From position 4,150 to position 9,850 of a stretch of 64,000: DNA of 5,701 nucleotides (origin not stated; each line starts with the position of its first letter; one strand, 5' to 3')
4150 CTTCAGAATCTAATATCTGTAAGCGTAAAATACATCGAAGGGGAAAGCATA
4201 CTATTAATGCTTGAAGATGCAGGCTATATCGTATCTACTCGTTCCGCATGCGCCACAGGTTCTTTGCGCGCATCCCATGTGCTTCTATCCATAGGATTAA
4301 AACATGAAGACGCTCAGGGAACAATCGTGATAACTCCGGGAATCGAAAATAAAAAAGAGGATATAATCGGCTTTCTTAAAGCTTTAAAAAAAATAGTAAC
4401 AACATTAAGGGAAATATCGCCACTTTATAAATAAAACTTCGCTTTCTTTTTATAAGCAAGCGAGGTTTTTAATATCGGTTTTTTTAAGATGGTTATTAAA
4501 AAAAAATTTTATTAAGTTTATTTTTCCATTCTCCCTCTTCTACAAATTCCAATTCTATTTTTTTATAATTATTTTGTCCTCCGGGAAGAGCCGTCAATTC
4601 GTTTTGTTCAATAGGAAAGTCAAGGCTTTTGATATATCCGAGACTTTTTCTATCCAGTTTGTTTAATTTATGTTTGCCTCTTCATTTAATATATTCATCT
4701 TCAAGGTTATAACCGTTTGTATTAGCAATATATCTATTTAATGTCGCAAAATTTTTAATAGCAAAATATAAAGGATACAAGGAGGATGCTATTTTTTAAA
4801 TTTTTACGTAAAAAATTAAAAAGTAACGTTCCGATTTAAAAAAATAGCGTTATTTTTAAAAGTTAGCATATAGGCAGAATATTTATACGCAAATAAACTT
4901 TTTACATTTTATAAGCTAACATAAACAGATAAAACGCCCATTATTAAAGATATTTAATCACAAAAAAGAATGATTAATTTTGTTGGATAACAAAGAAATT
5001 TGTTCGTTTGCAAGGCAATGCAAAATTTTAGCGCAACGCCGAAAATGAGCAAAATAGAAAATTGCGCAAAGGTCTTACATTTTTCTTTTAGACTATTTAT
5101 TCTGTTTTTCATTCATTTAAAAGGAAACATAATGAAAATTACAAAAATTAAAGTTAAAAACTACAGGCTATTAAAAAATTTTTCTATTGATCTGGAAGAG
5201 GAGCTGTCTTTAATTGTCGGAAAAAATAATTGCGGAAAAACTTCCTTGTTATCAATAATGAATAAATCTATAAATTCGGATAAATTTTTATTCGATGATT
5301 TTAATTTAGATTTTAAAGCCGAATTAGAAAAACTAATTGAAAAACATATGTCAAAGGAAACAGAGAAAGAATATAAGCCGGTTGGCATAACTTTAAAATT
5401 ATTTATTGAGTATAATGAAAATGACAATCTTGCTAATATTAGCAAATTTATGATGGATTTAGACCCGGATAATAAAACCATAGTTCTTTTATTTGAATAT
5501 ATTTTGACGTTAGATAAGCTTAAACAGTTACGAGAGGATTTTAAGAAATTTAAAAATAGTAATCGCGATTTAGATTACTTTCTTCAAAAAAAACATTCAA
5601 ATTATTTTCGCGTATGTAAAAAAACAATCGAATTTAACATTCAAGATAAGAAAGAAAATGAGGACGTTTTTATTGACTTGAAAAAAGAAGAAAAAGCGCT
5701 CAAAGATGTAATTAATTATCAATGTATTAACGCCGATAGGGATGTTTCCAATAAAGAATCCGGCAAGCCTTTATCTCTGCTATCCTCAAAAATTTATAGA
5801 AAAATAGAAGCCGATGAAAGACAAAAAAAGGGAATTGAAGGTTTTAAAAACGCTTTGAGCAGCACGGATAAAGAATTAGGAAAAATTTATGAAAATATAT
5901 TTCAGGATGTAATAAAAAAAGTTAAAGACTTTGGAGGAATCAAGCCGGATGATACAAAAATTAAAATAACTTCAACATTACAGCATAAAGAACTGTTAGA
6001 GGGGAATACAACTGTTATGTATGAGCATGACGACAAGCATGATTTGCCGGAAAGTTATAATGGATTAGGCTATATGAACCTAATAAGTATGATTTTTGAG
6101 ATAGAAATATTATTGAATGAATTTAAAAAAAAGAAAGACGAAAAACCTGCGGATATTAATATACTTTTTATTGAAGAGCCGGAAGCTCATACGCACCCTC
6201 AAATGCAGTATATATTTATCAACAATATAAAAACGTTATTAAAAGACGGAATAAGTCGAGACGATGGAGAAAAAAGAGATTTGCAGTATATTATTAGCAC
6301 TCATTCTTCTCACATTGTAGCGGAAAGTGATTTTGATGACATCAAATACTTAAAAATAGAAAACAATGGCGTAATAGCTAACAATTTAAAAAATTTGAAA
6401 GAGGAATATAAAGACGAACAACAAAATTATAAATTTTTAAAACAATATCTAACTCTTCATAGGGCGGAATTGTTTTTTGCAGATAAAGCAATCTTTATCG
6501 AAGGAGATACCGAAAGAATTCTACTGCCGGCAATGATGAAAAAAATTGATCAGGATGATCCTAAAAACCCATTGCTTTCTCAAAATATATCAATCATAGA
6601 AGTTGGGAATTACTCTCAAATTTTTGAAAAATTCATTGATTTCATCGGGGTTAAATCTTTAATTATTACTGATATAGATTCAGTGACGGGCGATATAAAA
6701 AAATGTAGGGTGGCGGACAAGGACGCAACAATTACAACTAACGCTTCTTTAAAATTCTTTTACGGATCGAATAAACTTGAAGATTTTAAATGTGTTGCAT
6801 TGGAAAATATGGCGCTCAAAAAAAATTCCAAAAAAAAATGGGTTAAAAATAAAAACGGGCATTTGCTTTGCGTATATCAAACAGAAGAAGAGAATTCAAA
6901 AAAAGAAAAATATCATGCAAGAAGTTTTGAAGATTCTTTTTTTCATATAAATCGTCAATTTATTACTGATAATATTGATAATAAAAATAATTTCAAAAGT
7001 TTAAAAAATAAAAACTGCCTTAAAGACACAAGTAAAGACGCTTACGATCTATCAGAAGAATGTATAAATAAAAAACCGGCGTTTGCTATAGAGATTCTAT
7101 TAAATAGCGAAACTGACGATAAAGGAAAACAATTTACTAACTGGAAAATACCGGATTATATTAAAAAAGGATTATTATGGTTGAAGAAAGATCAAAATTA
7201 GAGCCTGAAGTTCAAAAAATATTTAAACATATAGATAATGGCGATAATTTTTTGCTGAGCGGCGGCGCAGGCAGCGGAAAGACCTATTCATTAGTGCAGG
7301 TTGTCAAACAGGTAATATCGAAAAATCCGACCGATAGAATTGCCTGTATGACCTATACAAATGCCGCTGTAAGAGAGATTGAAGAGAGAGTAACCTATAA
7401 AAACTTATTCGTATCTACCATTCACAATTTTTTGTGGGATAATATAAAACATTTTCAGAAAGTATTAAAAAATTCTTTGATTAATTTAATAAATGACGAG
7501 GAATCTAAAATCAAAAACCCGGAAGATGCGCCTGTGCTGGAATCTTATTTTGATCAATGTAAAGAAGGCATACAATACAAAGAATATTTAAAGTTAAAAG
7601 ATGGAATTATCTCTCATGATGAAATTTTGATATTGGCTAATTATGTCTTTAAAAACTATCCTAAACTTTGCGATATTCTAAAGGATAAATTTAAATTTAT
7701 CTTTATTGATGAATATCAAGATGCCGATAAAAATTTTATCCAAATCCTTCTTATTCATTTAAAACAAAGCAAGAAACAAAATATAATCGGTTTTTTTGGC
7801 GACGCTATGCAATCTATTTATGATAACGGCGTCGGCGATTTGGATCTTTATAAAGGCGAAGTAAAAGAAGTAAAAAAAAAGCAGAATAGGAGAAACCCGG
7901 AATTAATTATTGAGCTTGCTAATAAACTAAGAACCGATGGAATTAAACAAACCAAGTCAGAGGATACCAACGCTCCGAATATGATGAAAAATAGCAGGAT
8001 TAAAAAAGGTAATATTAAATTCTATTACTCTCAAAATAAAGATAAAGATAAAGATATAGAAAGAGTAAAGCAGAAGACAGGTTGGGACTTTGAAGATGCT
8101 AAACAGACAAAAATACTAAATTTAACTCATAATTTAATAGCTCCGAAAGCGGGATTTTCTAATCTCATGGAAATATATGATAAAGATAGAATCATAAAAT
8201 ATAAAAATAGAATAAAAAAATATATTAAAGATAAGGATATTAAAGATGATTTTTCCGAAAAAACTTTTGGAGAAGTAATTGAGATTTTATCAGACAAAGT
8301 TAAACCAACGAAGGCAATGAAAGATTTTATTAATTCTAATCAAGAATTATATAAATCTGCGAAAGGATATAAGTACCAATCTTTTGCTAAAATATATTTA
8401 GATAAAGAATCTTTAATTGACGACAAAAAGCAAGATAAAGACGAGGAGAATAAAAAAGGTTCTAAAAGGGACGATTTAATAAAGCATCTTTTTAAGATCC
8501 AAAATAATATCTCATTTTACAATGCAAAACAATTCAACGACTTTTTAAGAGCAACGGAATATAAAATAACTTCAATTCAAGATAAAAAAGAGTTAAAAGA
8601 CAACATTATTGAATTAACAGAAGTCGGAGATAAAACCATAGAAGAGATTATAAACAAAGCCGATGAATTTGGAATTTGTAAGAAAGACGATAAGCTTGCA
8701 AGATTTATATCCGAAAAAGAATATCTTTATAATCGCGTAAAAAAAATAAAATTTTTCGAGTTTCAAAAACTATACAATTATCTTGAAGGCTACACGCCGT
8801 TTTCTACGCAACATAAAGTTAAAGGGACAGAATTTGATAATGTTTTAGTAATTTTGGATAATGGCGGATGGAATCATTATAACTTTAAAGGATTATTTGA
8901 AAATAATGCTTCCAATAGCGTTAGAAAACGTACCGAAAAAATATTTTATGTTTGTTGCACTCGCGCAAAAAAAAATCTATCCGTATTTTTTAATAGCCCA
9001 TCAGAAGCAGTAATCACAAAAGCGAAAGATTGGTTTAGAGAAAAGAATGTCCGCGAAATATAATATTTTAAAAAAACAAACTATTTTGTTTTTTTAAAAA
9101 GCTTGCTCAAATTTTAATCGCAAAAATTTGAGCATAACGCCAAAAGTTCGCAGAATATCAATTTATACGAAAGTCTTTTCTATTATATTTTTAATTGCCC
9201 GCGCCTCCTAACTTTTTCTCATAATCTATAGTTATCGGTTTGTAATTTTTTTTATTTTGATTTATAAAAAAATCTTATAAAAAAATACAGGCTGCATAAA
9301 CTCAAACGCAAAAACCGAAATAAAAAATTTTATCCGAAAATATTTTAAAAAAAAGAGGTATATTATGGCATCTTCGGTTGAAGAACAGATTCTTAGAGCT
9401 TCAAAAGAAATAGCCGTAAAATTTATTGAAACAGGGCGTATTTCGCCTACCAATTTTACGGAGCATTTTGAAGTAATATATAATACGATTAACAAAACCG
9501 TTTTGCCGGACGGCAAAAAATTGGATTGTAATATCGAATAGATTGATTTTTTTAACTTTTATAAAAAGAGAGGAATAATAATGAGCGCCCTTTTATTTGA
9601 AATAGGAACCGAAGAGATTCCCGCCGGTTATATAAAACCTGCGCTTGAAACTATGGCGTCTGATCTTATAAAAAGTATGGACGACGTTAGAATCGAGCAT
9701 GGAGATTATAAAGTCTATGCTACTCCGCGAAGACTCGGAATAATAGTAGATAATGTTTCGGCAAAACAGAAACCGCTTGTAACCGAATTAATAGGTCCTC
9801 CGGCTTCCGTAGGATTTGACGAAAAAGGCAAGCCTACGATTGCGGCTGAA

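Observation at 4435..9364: Gabija-like OLD nuclease + UvrD helicase island inserted between nifS-like and glyS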

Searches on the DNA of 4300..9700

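Call 83: search_rna_families(source=window, start=4300, end=9700, threshold=evalue, max_evalue=1)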
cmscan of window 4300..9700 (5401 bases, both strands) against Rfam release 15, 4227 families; matches with E-value up to 1: 0.
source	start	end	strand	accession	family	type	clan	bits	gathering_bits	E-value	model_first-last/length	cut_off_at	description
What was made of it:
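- There is no reverse transcriptase gene, and Rfam finds no RNA family in 4300-9700 (call 83).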

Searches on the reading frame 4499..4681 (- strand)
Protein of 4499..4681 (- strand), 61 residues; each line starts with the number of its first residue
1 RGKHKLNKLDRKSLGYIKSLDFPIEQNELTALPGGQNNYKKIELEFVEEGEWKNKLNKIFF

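Call 73: search_protein_representatives(protein=window:4499-4681:-)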
Query: 61 residues. Proteins with E-value up to 0.001 (for the whole library): 3; up to 1e-10: 1; up to 1e-30: 0. The best 3 are listed.
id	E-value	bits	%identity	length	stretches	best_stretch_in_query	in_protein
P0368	5.5e-12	61.3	30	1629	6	20-60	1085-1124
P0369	1.0e-04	38.4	58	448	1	1-43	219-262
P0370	8.3e-04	35.6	37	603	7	23-45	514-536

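Call 77: search_protein_families(library=pfam, proteins=[P0369], max_evalue=0.001)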
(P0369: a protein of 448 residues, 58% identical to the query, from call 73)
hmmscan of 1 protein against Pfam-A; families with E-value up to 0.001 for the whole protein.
P0369 (448 aa): 2 families
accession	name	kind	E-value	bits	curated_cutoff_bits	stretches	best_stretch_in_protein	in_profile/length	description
PF01555.25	N6_N4_Mtase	-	1.1e-32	114.2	26.7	1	63-390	1-207/221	DNA methylase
PF03602.21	Cons_hypoth95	-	0.00027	21.1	24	0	42-78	94-130/182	Conserved hypothetical protein 95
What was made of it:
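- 4541..4771 (-): Relic of a DNA methyltransferase gene: about 78 of about 450 codons, no start, in-frame stop at 4682-4684. P0369 is a Pfam N6_N4_Mtase, E 1.1e-32 (call 77).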
